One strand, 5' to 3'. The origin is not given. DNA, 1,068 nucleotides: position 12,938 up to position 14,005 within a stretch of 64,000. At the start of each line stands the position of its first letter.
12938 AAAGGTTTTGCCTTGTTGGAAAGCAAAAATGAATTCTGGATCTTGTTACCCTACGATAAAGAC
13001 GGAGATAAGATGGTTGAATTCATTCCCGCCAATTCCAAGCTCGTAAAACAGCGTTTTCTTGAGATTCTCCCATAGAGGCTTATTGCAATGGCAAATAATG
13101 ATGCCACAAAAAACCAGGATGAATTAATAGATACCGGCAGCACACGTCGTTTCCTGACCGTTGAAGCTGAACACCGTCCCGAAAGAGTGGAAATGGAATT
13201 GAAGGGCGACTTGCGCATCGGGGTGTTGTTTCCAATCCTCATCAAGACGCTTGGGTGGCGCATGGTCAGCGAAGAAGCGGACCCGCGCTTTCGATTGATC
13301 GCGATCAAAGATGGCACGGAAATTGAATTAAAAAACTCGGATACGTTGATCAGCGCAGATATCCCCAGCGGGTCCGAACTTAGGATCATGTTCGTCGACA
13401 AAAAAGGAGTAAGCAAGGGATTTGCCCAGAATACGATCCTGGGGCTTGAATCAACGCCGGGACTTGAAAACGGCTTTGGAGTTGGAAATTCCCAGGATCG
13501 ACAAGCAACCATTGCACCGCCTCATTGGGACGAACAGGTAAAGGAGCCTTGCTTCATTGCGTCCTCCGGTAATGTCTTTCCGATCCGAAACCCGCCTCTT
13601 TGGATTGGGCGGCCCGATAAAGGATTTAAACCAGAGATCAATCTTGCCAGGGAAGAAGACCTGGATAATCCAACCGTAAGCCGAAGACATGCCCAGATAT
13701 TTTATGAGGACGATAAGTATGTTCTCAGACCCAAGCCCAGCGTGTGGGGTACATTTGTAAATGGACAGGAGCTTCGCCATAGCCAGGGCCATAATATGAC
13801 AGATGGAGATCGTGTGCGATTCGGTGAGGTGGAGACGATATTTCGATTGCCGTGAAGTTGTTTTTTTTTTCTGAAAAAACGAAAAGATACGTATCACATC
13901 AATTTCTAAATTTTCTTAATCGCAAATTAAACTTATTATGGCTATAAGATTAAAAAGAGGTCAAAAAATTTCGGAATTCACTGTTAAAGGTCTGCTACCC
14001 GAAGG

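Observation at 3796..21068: Type VII-like secretion locus lacking recognisable core membrane partners but embedded in a kinase/phosphatase/FHA module (T6SS-TPP-like regulatory logic)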

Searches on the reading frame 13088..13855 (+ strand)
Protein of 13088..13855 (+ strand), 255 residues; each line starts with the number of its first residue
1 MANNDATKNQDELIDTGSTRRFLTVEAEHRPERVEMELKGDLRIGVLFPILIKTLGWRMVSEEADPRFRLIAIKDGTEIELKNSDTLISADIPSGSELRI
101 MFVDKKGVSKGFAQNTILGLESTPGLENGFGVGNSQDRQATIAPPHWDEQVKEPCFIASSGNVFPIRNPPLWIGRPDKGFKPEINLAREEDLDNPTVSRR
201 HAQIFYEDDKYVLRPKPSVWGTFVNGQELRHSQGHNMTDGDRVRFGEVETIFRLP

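Call 4: search_protein_families(library=pfam, proteins=[window:13088-13855:+], max_evalue=0.01)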
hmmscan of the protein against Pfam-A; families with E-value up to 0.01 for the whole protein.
window:13088-13855:+ (255 aa): 3 families
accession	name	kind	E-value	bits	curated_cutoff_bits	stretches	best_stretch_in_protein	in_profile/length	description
PF00498.31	FHA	-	2.8e-14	53.7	20.7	1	192-246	13-67/67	FHA domain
PF08817.16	YukD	-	0.00011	23.3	27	1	24-100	5-76/76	WXG100 protein secretion system (Wss), protein YukD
PF16697.10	Yop-YscD_cpl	-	0.00013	22.6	33.2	1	192-252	31-90/94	Inner membrane component of T3SS, cytoplasmic domain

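Call 19: find_encoding_contigs(protein=window:13088-13855:+, flank=10000, max_places=6)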
Protein window:13088-13855:+ (255 aa): no gene with exactly this product is on record in the collection.

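Call 21: find_homologous_proteins(query=window:13088-13855:+, max_evalue=0.001)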
Query window:13088-13855:+ (255 aa): 20 proteins with E <= 0.001 among 462 candidates.
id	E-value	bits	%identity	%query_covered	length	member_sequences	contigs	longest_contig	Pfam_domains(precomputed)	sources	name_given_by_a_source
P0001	7.4e-170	581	100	100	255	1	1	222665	PF00498.32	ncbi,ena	-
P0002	3.2e-129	448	79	100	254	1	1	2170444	PF08817.17,PF00498.32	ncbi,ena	-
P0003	5.8e-128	444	76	100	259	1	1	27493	PF00498.32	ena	-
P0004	1.4e-126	439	76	100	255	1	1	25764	PF08817.17,PF00498.32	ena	-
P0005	2.4e-126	439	75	100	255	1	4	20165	PF08817.17,PF00498.32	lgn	-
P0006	7.5e-115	401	71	99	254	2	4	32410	PF00498.32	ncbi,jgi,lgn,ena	-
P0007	1.7e-110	387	73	93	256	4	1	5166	PF00498.32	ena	-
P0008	3.1e-101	356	63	100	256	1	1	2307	PF08817.17,PF00498.32,PF16697.11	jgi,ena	-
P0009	6.9e-99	349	67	93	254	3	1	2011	PF00498.32,PF16697.11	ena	-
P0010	6.7e-90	319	61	100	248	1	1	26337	PF00498.32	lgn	-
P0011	1.4e-81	292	53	100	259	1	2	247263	PF00498.32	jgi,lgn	jgi:hypothetical protein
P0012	4.6e-78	280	54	100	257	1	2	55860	PF00498.32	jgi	jgi:hypothetical protein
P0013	3.6e-76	274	56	100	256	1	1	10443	PF08817.17,PF00498.32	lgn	-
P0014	1.2e-75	272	52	100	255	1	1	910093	PF08817.17,PF00498.32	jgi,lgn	jgi:hypothetical protein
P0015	5.9e-27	113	33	100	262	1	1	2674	PF08817.17,PF00498.32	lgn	-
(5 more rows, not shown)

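Call 22: find_encoding_contigs(protein=P0002, flank=10000, max_places=3)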
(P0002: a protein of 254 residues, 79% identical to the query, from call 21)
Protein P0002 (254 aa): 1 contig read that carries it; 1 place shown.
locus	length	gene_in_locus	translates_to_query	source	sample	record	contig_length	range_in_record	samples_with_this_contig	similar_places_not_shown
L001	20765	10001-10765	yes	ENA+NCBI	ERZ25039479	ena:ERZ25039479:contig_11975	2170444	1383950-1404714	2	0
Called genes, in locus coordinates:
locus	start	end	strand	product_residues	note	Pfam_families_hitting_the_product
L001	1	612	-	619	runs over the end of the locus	-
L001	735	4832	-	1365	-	PF24883:NPHP3_N (faint), PF01580:FtsK_SpoIIIE, PF13191:AAA_16 (faint), PF01637:ATPase_2 (faint), PF05729:NACHT (faint), PF13245:AAA_19 (faint), PF13401:AAA_22 (faint), PF01580:FtsK_SpoIIIE, +1 more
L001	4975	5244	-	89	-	PF06013:WXG100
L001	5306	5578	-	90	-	PF06013:WXG100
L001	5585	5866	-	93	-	-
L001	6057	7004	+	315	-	PF13529:Peptidase_C39_2, PF03412:Peptidase_C39 (faint)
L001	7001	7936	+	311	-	-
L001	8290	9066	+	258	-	PF27351:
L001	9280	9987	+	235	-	-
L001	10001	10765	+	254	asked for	PF08817:YukD (weak), PF00498:FHA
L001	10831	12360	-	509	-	PF07228:SpoIIE (weak)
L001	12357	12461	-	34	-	-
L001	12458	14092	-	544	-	PF13672:PP2C_2, PF00481:PP2C, PF07228:SpoIIE (faint)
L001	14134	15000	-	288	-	PF00069:Pkinase, PF07714:PK_Tyr_Ser-Thr, PF14531:Kinase-like (weak)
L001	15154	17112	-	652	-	PF00498:FHA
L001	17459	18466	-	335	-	PF13808:DDE_Tnp_1_assoc, PF01609:DDE_Tnp_1 (weak)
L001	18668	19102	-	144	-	PF01478:Peptidase_A24 (weak)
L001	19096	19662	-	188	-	PF04140:ICMT, PF04191:PEMT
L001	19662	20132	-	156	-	-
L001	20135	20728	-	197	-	-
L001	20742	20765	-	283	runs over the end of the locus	-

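Call 23: find_encoding_contigs(protein=P0014, flank=10000, max_places=3)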
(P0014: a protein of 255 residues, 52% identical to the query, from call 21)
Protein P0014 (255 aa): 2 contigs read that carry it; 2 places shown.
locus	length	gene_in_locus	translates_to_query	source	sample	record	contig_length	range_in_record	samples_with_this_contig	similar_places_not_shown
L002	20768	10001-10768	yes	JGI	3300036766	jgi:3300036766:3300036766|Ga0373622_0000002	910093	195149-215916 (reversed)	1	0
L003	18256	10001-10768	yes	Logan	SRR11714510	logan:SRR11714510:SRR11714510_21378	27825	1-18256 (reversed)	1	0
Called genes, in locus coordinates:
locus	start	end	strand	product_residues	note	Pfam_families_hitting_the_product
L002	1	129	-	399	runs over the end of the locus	PF13641:Glyco_tranf_2_3, PF00535:Glycos_transf_2, PF13632:Glyco_trans_2_3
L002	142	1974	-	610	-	-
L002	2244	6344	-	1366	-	PF13191:AAA_16 (faint), PF01580:FtsK_SpoIIIE, PF01637:ATPase_2 (faint), PF05729:NACHT (faint), PF13245:AAA_19 (faint), PF13401:AAA_22 (faint), PF24883:NPHP3_N (faint), PF01580:FtsK_SpoIIIE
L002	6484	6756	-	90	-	PF06013:WXG100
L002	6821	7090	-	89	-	PF06013:WXG100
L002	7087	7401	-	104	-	-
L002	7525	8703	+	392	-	PF05257:CHAP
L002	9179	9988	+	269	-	-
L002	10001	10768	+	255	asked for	PF08817:YukD (weak), PF00498:FHA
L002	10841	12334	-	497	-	PF07228:SpoIIE (weak)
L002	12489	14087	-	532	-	PF00481:PP2C, PF13672:PP2C_2, PF07228:SpoIIE (faint)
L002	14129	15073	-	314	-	PF00069:Pkinase, PF07714:PK_Tyr_Ser-Thr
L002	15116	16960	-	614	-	PF00498:FHA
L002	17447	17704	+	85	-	-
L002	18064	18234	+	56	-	-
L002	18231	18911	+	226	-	PF00142:Fer4_NifH, PF01656:CbiA, PF02374:ArsA_ATPase (weak), PF09140:MipZ (weak), PF10609:ParA (weak), PF13614:AAA_31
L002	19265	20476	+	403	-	PF12802:MarR_2 (weak), PF09339:HTH_IclR (weak), PF00480:ROK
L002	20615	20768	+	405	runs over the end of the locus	PF13407:Peripla_BP_4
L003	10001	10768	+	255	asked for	PF08817:YukD (weak), PF00498:FHA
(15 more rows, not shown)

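Call 25: find_related_loci(query=A1, collection=genome_contigs, flank=10000)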
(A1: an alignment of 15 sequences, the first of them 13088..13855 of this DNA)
Query A1 (255 aa) in genome_contigs; peptide patterns used: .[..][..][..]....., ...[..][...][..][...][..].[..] (x = any residue, [..] = any of these).
42 stretches matched a pattern; 11 encode a relative of the query (tblastn E <= 1e-3); 11 distinct loci.
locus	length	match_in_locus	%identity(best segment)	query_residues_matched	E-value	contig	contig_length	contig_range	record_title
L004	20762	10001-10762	79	1-255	6e-134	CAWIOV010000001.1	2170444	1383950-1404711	MAG: uncultured Chloroflexia bacterium isolate MFD01689.bin.1.12 genome assembly, contig: contig_11975, whole genome sho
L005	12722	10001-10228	33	187-253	4e-6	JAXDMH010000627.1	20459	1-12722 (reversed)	MAG: Myxococcales bacterium isolate BP_637 scaffold_1594436, whole genome shotgun sequence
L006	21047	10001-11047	33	153-254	5e-6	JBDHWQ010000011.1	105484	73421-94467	MAG: Longilinea sp. isolate AS-MESO-3CA.245 NODE_706_length_105484_cov_8.103456, whole genome shotgun sequence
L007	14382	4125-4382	30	161-248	8e-6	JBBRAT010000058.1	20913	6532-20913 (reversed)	MAG: Anaerolineales bacterium isolate Co_metawrap_2310 Cmw_2310_k141_896383_length_20913_cov_26.9900, whole genome shotg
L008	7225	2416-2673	30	138-247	8e-6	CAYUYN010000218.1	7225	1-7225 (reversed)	MAG TPA_asm: uncultured Anaerolineales bacterium isolate SRP136066_co1_412 genome assembly, contig: NODE_16178_length_72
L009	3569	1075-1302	32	187-253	2e-5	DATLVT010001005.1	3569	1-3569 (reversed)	MAG TPA_asm: Polyangia bacterium isolate SMAG_U13199 k141_515050, whole genome shotgun sequence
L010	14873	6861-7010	38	208-253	1e-5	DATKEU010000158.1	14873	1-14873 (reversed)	MAG TPA_asm: Polyangia bacterium isolate SMAG_U14507 k141_704176, whole genome shotgun sequence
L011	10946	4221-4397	34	192-253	1e-4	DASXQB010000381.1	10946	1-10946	MAG TPA_asm: Polyangia bacterium isolate SMAG_U5423 k141_2248408, whole genome shotgun sequence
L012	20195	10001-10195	29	192-253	1e-4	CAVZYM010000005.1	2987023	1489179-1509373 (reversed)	MAG: uncultured proteobacterium isolate MFD01916.bin.2.64 genome assembly, contig: contig_8830, whole genome shotgun seq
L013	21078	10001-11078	39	145-246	1e-4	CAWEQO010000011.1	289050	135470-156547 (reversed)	MAG: uncultured Chloroflexia bacterium isolate MFD01721.bin.2.179 genome assembly, contig: contig_5510, whole genome sho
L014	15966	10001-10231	32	180-254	5e-4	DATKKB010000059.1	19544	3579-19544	MAG TPA_asm: Anaerolineaceae bacterium isolate SMAG_U14646 k141_1048117, whole genome shotgun sequence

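Call 31: search_protein_families(library=pfam, proteins=[L001:8290-9066:+, L001:9280-9987:+, L001:15154-17112:-, L001:6057-7004:+, L001:7001-7936:+, L001:5585-5866:-, L002:142-1974:-, L002:7525-8703:+, L002:9179-9988:+, L002:15116-16960:-], max_evalue=0.01)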
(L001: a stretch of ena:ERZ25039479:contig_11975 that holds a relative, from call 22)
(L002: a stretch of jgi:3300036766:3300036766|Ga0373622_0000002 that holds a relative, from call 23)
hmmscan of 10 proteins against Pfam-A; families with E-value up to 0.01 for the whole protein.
L001:8290-9066:+ (258 aa): 0 families

L001:9280-9987:+ (235 aa): 0 families

L001:15154-17112:- (652 aa): 3 families
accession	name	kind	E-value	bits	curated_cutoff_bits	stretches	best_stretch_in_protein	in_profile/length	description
PF00498.31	FHA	-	1.8e-14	54.4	20.7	1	536-605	3-67/67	FHA domain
PF16697.10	Yop-YscD_cpl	-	2.4e-05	24.9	33.2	1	532-608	17-87/94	Inner membrane component of T3SS, cytoplasmic domain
PF13519.12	VWA_2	-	0.00033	21.7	27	1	105-204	15-106/107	von Willebrand factor type A domain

L001:6057-7004:+ (315 aa): 3 families
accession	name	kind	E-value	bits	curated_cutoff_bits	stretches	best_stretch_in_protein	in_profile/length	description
PF13529.12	Peptidase_C39_2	-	7.6e-12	46.5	24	1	185-281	12-128/143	Peptidase_C39 like family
PF03412.21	Peptidase_C39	-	1.7e-05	25.1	22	1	185-309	9-118/133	Peptidase C39 family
PF10824.14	T7SS_ESX_EspC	-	0.0022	18.8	23.5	1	3-87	5-93/100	Excreted virulence factor EspC, type VII ESX diderm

L001:7001-7936:+ (311 aa): 0 families

L001:5585-5866:- (93 aa): 1 family
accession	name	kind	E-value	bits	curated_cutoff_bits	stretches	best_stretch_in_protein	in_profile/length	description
PF06013.18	WXG100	-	0.0012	19.5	27.3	1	14-80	11-77/86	Proteins of 100 residues with WXG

L002:142-1974:- (610 aa): 0 families

L002:7525-8703:+ (392 aa): 1 family
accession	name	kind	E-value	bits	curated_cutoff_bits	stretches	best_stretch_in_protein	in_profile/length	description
PF05257.22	CHAP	-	2e-11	44.6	26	1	228-324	6-71/81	CHAP domain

L002:9179-9988:+ (269 aa): 0 families

L002:15116-16960:- (614 aa): 3 families
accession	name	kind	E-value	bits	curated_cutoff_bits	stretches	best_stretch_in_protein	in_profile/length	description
PF00498.31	FHA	-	5e-11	43.3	20.7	1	503-572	3-67/67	FHA domain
PF13519.12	VWA_2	-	1.1e-06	29.7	27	1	69-178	1-106/107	von Willebrand factor type A domain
PF16697.10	Yop-YscD_cpl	-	5.3e-05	23.8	33.2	1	499-574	17-86/94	Inner membrane component of T3SS, cytoplasmic domain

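Call 38: find_encoding_contigs(protein=P0021, flank=2000, max_places=2)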
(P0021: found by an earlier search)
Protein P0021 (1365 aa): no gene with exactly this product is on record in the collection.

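Call 39: find_encoding_contigs(protein=P0011, flank=10000, max_places=2)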
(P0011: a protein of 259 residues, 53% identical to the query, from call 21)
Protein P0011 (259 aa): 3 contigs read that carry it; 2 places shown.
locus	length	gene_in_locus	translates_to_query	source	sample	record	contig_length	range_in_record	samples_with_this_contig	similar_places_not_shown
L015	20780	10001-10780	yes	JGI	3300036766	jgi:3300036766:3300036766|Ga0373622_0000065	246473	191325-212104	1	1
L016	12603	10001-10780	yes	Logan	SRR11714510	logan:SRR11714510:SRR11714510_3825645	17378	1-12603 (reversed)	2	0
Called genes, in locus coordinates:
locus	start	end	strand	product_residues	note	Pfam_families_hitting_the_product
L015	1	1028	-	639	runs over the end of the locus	-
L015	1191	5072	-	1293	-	PF13401:AAA_22 (faint), PF01580:FtsK_SpoIIIE, PF24883:NPHP3_N (faint), PF27394:Aq_aa27 (faint), PF01637:ATPase_2 (faint), PF05729:NACHT (faint), PF01580:FtsK_SpoIIIE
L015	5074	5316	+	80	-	-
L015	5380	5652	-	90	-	PF06013:WXG100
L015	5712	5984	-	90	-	PF06013:WXG100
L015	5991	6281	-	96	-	-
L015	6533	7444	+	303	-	PF05257:CHAP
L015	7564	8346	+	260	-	-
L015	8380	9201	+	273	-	PF27351:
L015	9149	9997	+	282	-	-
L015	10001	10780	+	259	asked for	PF00498:FHA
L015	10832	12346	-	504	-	-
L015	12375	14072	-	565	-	PF00481:PP2C, PF13672:PP2C_2, PF07228:SpoIIE (faint)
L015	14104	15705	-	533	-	PF00481:PP2C, PF13672:PP2C_2, PF07228:SpoIIE (faint)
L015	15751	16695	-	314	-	PF00069:Pkinase, PF03109:ABC1 (faint), PF07714:PK_Tyr_Ser-Thr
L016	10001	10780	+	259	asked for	PF00498:FHA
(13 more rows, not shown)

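Call 40: find_encoding_contigs(protein=P0012, flank=10000, max_places=1)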
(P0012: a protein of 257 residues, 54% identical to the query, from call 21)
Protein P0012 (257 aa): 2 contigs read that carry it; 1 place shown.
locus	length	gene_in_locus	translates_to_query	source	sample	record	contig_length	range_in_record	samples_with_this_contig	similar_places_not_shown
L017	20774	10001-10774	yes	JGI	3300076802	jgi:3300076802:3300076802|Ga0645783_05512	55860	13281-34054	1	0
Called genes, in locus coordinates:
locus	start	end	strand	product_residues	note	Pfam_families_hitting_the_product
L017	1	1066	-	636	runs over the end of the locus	-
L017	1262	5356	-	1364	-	PF01580:FtsK_SpoIIIE, PF13191:AAA_16 (faint), PF25199:nSTAND_NTPase5 (faint), PF01637:ATPase_2 (faint), PF05729:NACHT (faint), PF13245:AAA_19 (faint), PF13401:AAA_22 (faint), PF01580:FtsK_SpoIIIE, +2 more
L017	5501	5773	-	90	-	PF06013:WXG100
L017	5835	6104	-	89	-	PF06013:WXG100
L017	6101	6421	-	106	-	-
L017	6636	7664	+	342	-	PF05257:CHAP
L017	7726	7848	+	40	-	-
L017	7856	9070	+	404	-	PF21277:T6SS_VgrG3-like_C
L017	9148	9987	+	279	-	PF14011:ESX-1_EspG (faint)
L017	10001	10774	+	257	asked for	PF00498:FHA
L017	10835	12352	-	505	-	PF07228:SpoIIE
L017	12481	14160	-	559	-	PF00481:PP2C, PF13672:PP2C_2, PF07228:SpoIIE (faint)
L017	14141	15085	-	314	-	PF03109:ABC1 (faint), PF00069:Pkinase, PF07714:PK_Tyr_Ser-Thr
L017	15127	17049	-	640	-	PF16697:Yop-YscD_cpl (faint), PF00498:FHA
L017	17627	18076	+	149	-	-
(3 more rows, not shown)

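Call 41: find_encoding_contigs(protein=P0006, flank=10000, max_places=1)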
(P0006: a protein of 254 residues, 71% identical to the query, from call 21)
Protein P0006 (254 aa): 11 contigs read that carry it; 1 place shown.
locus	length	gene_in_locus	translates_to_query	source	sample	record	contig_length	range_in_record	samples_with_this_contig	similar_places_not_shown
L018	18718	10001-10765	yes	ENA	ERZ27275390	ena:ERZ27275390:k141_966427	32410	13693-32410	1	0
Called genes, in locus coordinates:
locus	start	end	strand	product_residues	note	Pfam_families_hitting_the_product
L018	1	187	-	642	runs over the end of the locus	-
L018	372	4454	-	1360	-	PF05729:NACHT (faint), PF01580:FtsK_SpoIIIE, PF01637:ATPase_2 (faint), PF13401:AAA_22 (faint), PF27394:Aq_aa27 (faint), PF01580:FtsK_SpoIIIE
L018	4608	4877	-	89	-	PF06013:WXG100 (weak)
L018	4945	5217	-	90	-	PF06013:WXG100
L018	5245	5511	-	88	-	-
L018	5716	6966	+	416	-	PF13529:Peptidase_C39_2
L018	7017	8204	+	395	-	-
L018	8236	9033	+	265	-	-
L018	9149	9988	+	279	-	-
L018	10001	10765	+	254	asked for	PF00498:FHA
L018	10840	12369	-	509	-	-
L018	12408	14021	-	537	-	PF13672:PP2C_2, PF00481:PP2C, PF07228:SpoIIE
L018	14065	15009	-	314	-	PF03109:ABC1 (faint), PF00069:Pkinase, PF07714:PK_Tyr_Ser-Thr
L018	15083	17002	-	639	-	PF13519:VWA_2 (weak), PF00498:FHA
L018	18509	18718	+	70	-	?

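Call 42: find_encoding_contigs(protein=P0010, flank=10000, max_places=1)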
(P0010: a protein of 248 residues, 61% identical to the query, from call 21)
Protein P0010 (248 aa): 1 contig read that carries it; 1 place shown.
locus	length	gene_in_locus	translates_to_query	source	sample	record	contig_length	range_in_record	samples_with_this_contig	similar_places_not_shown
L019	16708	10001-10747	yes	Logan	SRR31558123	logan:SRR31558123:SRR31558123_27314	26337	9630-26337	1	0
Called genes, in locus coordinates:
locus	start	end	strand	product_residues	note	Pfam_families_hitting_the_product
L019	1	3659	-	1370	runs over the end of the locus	PF01580:FtsK_SpoIIIE, PF01637:ATPase_2 (faint), PF13401:AAA_22 (faint), PF01580:FtsK_SpoIIIE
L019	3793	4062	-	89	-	PF06013:WXG100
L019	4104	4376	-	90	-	PF06013:WXG100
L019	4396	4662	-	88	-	-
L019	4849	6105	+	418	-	PF13529:Peptidase_C39_2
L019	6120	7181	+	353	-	PF05257:CHAP (weak)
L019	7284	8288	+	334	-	-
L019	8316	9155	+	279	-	-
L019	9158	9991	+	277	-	PF14011:ESX-1_EspG (weak)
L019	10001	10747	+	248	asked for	PF00498:FHA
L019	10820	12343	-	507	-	-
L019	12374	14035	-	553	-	PF13672:PP2C_2, PF00481:PP2C, PF07228:SpoIIE (faint)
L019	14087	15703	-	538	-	PF00481:PP2C, PF13672:PP2C_2, PF07228:SpoIIE (weak)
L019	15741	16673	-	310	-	PF03109:ABC1 (faint), PF00069:Pkinase, PF01636:APH (faint), PF07714:PK_Tyr_Ser-Thr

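Call 45: search_solved_structures(query=A2, max_evalue=10)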
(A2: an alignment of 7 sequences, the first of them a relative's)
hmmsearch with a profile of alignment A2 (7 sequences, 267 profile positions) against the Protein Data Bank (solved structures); distinct sequences matched with E-value up to 10: 0.

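Call 66: search_protein_families(library=ncbifam, proteins=[window:13088-13855:+, L001:12458-14092:-, L001:15154-17112:-, L019:9158-9991:+, L002:1-129:-], max_evalue=0.01)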
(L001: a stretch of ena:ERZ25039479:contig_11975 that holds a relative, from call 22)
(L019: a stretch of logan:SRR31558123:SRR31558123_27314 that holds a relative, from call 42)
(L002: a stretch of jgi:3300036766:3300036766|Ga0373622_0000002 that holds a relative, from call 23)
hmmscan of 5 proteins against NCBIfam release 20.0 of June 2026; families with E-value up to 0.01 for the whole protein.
window:13088-13855:+ (255 aa): 3 families
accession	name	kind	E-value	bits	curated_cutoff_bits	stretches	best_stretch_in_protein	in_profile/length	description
TIGR03354.1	VI_FHA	hypoth_equivalog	9.1e-07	29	120.25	1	196-249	44-98/420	type VI secretion system-associated FHA domain protein TagH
NF041660.2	oxygluDhInhib_OdhI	equivalog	8.8e-06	25.6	200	1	192-252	70-127/130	oxoglutarate dehydrogenase inhibitor Odhl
NF049868.1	FhaB_Rv0019c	equivalog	0.00025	21.1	125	1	192-247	100-153/158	FHA domain-containing protein FhaB/FipA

L001:12458-14092:- (544 aa): 2 families
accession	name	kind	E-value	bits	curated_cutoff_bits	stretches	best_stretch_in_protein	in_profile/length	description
NF033484.1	Stp1_PP2C_phos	equivalog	2.7e-50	171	230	1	43-278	23-231/232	Stp1/IreP family PP2C-type Ser/Thr phosphatase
NF011149.0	PRK14559.1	equivalog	1.3e-18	67.1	374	1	32-162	404-531/642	serine/threonine phosphatase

L001:15154-17112:- (652 aa): 3 families
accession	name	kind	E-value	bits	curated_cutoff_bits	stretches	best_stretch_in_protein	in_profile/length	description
TIGR03436.1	acidobact_VWFA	subfamily_domain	2.5e-11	43.6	81.25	1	45-301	9-309/324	VWA domain-containing protein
TIGR03354.1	VI_FHA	hypoth_equivalog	1.6e-05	24.9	120.25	1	550-608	39-98/420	type VI secretion system-associated FHA domain protein TagH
NF049868.1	FhaB_Rv0019c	equivalog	0.00029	20.9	125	1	512-606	66-153/158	FHA domain-containing protein FhaB/FipA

L019:9158-9991:+ (277 aa): 0 families

L002:1-129:- (43 aa): 0 families

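Call 79: predict_structure(alignment_id=A1)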
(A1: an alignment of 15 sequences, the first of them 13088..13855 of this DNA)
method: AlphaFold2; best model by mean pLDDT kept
length: 255 residues; sequences in the alignment: 15
mean_pLDDT: 70.4   pTM: 0.47
mean pLDDT of the five models: 70.4, 69.4, 68.5, 66.9, 65.8
residues with pLDDT >= 90: 42; 70-90: 116; 50-70: 42; < 50: 55
segments of 3 or more residues with pLDDT < 50: 1-17, 59-63, 107-111, 122-145
pLDDT, mean of each block of 10 residues (from residue 1): 31 41 76 73 77 61 65 88 87 87 60 63 37 28 51 83 87 85 79 58 93 84 85 88 85 90
secondary structure, 60 per line:
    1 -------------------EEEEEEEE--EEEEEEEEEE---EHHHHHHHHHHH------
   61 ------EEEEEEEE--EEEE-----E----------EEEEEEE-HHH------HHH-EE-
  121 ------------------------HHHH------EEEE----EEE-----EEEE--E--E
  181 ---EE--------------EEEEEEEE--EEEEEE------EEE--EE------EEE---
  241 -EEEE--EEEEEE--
elements in order: E20-27 E30-39 H44-54 E67-74 E77-80 E97-103 H145-148 E155-158 E163-165 E171-174 E200-207 E210-215 E222-224 E235-237 E242-245 E248-253
